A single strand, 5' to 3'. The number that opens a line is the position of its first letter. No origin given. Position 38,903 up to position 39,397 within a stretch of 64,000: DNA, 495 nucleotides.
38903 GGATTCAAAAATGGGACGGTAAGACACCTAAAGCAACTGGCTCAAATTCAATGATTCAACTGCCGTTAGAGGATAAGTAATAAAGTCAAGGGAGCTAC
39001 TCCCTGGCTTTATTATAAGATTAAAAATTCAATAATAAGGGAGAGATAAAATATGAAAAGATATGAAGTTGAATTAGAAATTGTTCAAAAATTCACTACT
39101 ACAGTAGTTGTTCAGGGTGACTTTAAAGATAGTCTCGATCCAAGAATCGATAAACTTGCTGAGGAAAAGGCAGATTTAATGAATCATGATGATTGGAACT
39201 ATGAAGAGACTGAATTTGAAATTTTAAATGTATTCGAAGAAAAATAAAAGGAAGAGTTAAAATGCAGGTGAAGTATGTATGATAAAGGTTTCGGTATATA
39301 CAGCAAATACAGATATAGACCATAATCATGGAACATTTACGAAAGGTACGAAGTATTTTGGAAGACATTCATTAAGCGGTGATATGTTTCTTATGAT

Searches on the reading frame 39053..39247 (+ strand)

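Call 82: search_protein_families(library=pfam, alignment_id=A6, max_evalue=0.0001)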
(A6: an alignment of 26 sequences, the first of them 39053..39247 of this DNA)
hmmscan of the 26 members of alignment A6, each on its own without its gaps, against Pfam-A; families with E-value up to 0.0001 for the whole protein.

A. member 1, window:39053-39247:+ (64 aa): 0 families

B. families by the number of members that match (of 26 scanned): 22 families
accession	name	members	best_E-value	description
PF00268.27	Ribonuc_red_sm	1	7.2e-87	Ribonucleotide reductase, small chain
PF00082.27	Peptidase_S8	1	4.7e-48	Subtilase family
PF16473.11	Rv2179c-like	1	2.2e-42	3'-5' exoribonuclease Rv2179c-like domain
PF07972.16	Flavodoxin_NdrI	1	4.1e-31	NrdI Flavodoxin like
PF00625.27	Guanylate_kin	1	4.9e-30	Guanylate kinase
PF06908.16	YpsA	1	1.4e-25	YspA SLOG family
PF00574.28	CLP_protease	1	1.8e-23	Clp protease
PF09511.15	RNA_lig_T4_1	1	4.5e-20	RNA ligase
PF13671.12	AAA_33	1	8.1e-19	AAA domain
PF01068.26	DNA_ligase_A_M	1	5.5e-18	ATP dependent DNA ligase domain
PF00462.30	Glutaredoxin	1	2e-16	Glutaredoxin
PF10127.15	RlaP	1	1.5e-11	RNA repair pathway DNA polymerase beta family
PF14743.12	DNA_ligase_OB_2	1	3.9e-10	DNA ligase OB-like domain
PF01966.28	HD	1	4.9e-09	HD domain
PF08433.16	KTI12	1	2.8e-08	Chromatin associated protein KTI12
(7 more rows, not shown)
